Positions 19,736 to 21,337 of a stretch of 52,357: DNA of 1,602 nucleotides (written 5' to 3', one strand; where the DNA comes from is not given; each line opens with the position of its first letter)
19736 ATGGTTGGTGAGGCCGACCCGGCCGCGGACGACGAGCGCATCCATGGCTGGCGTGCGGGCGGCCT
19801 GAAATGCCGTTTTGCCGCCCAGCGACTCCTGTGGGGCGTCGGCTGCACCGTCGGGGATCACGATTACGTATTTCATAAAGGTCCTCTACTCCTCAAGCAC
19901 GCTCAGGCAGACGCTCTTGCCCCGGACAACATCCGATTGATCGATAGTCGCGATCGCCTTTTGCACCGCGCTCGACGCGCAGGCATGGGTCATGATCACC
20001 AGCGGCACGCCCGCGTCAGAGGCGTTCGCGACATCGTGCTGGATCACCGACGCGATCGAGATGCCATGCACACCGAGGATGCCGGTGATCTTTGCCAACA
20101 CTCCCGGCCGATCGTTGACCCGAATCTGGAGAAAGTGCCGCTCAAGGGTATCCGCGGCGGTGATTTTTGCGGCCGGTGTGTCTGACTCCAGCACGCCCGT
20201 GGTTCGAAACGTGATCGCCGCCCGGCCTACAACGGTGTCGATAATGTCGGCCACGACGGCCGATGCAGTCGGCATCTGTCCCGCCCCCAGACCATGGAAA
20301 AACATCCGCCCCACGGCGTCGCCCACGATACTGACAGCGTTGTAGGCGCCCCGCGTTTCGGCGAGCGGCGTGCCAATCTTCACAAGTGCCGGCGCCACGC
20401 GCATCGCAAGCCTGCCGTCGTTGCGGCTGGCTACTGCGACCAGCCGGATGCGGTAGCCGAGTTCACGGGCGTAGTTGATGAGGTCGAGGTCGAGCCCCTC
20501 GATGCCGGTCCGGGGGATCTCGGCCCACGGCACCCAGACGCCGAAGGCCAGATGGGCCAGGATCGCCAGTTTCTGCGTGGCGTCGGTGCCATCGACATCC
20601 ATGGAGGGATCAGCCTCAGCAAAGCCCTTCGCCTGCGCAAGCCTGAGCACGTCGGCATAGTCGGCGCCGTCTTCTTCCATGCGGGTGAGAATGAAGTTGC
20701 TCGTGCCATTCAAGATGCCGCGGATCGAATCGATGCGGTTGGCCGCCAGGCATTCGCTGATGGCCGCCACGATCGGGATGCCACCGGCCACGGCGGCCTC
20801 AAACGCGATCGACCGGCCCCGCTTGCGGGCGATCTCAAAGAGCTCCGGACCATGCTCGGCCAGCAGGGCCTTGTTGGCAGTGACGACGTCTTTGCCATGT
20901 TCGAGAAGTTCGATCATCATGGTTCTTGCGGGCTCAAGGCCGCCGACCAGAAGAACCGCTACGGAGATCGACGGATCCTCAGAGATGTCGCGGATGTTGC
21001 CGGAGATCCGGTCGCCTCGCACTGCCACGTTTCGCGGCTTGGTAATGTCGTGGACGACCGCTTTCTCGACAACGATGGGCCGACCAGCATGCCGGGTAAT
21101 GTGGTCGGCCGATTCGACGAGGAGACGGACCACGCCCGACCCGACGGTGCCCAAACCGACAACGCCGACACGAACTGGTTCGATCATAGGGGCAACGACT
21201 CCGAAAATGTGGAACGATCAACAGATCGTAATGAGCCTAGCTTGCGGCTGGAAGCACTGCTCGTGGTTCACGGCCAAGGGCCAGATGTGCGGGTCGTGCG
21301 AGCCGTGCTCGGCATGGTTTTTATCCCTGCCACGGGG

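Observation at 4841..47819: Strongly polarised REP-like hairpin family marking strand-switch junctions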

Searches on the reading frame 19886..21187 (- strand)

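Call 66: search_protein_families(library=pfam, proteins=[window:19886-21187:-])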
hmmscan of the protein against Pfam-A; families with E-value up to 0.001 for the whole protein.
window:19886-21187:- (433 aa): 5 families
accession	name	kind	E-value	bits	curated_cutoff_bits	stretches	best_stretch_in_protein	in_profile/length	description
PF00742.24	Homoserine_dh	-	2.8e-60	203.6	22.9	1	138-316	1-173/173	Homoserine dehydrogenase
PF03447.22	NAD_binding_3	-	2.1e-15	57.9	24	1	11-130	1-116/116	Homoserine dehydrogenase, NAD binding domain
PF01842.31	ACT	-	1e-08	35.2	27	1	352-388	2-38/66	ACT domain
PF22629.2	ACT_AHAS_ss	-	6.6e-06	26.6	27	1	353-389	1-37/67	AHAS small subunit-like ACT domain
PF13840.12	ACT_7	-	0.0009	19.5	27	0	359-379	19-39/65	ACT domain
